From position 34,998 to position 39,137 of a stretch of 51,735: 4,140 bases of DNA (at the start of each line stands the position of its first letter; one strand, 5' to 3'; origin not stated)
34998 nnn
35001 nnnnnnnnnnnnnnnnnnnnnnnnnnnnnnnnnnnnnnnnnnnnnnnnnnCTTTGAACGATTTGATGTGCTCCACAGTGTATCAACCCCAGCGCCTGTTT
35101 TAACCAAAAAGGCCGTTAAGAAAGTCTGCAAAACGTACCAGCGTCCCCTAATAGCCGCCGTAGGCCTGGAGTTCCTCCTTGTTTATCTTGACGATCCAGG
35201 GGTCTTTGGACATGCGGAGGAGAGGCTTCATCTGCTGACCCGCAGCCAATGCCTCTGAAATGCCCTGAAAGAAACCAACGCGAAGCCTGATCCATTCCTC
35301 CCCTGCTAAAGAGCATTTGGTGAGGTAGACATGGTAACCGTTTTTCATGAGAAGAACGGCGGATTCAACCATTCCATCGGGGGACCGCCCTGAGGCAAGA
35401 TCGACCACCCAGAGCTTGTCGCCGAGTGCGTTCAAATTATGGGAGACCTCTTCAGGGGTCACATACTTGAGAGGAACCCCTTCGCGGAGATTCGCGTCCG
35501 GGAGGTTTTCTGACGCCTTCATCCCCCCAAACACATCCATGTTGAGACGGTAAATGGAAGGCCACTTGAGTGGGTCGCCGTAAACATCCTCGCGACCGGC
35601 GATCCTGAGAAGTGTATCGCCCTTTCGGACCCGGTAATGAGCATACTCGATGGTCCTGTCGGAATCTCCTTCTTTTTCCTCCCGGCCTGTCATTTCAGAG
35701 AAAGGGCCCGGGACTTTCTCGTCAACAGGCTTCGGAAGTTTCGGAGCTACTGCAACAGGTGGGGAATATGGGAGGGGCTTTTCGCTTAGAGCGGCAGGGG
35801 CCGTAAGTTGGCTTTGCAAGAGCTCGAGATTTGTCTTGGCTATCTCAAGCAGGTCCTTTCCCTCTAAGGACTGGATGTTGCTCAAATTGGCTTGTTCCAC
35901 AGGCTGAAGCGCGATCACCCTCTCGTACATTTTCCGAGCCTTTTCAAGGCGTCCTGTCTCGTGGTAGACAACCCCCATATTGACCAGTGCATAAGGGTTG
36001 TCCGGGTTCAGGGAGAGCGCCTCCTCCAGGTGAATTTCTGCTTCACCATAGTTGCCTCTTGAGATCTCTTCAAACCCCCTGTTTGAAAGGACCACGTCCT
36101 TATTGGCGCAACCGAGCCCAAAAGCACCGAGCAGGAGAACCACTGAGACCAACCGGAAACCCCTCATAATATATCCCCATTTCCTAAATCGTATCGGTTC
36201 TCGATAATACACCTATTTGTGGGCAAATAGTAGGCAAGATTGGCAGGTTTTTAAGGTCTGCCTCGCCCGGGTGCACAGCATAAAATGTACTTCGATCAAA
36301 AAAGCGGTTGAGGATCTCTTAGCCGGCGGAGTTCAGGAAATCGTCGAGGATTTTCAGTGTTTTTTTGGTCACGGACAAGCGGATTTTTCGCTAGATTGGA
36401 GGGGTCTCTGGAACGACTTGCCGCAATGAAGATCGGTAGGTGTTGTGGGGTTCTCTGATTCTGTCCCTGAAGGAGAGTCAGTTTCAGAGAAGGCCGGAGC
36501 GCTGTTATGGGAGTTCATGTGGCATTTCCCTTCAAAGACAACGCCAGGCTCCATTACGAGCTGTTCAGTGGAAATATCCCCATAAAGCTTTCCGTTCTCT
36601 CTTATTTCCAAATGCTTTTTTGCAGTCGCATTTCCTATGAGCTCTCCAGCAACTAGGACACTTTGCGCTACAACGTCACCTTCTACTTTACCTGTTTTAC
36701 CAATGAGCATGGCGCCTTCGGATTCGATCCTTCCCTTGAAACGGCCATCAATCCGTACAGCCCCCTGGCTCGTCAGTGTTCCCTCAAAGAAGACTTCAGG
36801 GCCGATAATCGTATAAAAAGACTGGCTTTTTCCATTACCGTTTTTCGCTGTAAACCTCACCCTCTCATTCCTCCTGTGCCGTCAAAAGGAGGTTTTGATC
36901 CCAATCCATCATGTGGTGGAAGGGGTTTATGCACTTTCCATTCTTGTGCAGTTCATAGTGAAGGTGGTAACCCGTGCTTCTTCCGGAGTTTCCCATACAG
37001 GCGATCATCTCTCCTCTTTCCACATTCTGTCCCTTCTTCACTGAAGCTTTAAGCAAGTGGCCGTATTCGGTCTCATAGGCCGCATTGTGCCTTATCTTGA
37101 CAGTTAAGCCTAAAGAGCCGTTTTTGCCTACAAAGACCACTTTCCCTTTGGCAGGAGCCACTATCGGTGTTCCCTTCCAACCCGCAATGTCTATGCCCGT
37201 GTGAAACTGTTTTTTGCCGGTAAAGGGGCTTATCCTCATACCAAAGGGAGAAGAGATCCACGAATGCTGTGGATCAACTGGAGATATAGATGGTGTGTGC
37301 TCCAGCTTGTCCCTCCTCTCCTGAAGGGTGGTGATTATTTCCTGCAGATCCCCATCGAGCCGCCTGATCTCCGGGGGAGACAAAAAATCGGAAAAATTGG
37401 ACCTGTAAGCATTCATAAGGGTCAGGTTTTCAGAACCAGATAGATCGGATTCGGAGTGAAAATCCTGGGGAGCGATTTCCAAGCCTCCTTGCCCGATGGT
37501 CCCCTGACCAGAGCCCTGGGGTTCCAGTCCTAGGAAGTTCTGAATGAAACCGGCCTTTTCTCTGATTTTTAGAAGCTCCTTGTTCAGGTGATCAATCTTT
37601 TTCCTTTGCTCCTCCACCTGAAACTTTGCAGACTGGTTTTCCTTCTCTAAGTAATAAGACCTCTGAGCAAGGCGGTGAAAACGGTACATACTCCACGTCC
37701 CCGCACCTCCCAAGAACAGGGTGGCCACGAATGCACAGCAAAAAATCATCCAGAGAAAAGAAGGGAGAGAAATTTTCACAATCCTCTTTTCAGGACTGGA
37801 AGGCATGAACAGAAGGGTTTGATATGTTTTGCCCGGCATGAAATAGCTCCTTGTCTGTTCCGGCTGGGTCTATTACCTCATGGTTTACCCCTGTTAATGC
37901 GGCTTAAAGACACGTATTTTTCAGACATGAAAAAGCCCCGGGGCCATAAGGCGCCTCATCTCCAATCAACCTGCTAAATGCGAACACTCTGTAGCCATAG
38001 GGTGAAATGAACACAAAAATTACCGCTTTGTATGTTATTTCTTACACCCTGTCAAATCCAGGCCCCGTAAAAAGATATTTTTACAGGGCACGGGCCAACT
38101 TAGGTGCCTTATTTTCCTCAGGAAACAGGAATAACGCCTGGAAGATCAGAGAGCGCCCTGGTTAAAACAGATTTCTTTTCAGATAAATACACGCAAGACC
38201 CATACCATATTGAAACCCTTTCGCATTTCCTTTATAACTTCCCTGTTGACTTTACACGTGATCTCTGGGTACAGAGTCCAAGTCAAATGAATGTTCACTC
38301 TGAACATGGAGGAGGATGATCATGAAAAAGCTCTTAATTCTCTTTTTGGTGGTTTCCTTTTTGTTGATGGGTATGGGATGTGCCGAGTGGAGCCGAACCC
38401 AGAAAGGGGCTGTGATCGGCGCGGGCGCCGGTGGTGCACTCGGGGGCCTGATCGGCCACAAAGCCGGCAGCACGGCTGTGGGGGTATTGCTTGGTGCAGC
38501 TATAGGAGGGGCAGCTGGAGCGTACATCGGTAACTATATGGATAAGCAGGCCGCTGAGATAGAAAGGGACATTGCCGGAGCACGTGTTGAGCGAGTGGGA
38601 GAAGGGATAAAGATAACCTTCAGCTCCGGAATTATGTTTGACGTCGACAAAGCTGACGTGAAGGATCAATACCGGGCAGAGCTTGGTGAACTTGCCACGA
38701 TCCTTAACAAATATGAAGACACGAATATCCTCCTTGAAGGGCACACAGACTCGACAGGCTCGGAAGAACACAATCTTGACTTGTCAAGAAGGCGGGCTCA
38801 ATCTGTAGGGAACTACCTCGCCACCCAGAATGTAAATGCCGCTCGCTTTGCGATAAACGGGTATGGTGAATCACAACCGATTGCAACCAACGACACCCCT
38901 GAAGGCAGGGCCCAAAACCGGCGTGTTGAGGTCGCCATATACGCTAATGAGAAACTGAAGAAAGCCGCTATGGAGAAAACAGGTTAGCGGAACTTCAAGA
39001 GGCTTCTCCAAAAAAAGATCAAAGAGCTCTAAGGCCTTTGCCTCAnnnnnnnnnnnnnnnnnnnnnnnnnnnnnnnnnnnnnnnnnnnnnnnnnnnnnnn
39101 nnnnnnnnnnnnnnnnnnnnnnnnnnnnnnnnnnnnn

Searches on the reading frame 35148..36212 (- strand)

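Call 21: search_protein_families(library=pfam, proteins=[window:35148-36212:-], max_evalue=0.0001)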
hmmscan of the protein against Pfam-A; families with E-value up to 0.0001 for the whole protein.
window:35148-36212:- (354 aa): 11 families
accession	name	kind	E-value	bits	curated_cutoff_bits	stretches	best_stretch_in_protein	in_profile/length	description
PF07719.23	TPR_2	-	3.3e-13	49.1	27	2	73-104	1-32/34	Tetratricopeptide repeat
PF00515.34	TPR_1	-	4e-13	49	27.8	1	74-104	2-32/34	Tetratricopeptide repeat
PF14559.12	TPR_19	-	3.7e-10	40.4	25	1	51-105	3-57/68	Tetratricopeptide repeat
PF13181.12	TPR_8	-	5.1e-10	39.1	25.7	1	75-104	3-32/34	Tetratricopeptide repeat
PF13414.12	TPR_11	-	7.2e-10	38.8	26.8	1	49-87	4-42/42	TPR repeat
PF13424.12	TPR_12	-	2.1e-08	34.6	30.1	1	44-102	8-74/77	Tetratricopeptide repeat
PF13431.12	TPR_17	-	2.2e-07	31.1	24.4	1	62-93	2-33/34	Tetratricopeptide repeat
PF13374.12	TPR_10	-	4.1e-07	30.3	27.5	0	75-102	4-31/42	Tetratricopeptide repeat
PF13428.12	TPR_14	-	8.3e-07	29.5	23.5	0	49-80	11-42/44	Tetratricopeptide repeat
PF13432.12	TPR_16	-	1.7e-06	28.8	32.7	1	51-104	9-62/65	Tetratricopeptide repeat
PF13176.12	TPR_7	-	7.8e-06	26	27.9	0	75-102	1-28/36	Tetratricopeptide repeat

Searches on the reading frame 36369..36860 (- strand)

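Call 22: search_protein_families(library=pfam, proteins=[window:36369-36860:-], max_evalue=0.0001)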
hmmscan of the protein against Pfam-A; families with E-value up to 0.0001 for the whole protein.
window:36369-36860:- (163 aa): 1 family
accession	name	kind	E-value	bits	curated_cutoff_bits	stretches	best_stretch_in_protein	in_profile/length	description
PF04519.19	Bactofilin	-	2.5e-29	101.8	27.9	1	17-113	1-97/98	Polymer-forming cytoskeletal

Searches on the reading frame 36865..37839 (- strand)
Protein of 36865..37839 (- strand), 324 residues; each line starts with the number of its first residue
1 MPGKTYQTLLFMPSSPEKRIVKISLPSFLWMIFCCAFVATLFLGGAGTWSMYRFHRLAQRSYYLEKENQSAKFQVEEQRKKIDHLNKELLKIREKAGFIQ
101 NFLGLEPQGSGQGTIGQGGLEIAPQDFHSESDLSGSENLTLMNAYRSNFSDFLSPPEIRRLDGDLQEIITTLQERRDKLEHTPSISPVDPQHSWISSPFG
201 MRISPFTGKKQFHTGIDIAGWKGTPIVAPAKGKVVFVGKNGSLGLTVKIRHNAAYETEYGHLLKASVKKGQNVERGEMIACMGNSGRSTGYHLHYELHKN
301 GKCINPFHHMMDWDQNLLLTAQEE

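Call 21: search_protein_families(library=pfam, proteins=[window:36865-37839:-], max_evalue=0.0001)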
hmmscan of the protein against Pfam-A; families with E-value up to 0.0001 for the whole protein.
window:36865-37839:- (324 aa): 1 family
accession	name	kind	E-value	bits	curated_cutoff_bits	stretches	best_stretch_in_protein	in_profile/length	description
PF01551.29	Peptidase_M23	-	7.8e-33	113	28.7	1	211-306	1-96/96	Peptidase family M23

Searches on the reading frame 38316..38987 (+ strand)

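Call 4: search_protein_families(library=pfam, proteins=[window:38316-38987:+], max_evalue=0.01)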
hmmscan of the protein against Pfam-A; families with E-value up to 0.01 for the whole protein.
window:38316-38987:+ (223 aa): 4 families
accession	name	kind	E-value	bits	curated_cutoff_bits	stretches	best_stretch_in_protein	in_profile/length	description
PF00691.25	OmpA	-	5e-24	84.9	27.2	1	107-202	1-98/98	OmpA family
PF13488.11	Gly-zipper_Omp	-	4.5e-09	36.5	25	1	34-78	1-45/46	Glycine zipper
PF13441.11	Gly-zipper_YMGG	-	5e-07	29.8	28.9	1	26-74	1-45/45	YMGG-like Gly-zipper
PF05433.20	Rick_17kDa_Anti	-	8.4e-06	26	24.2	1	31-72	2-43/43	Glycine zipper 2TM domain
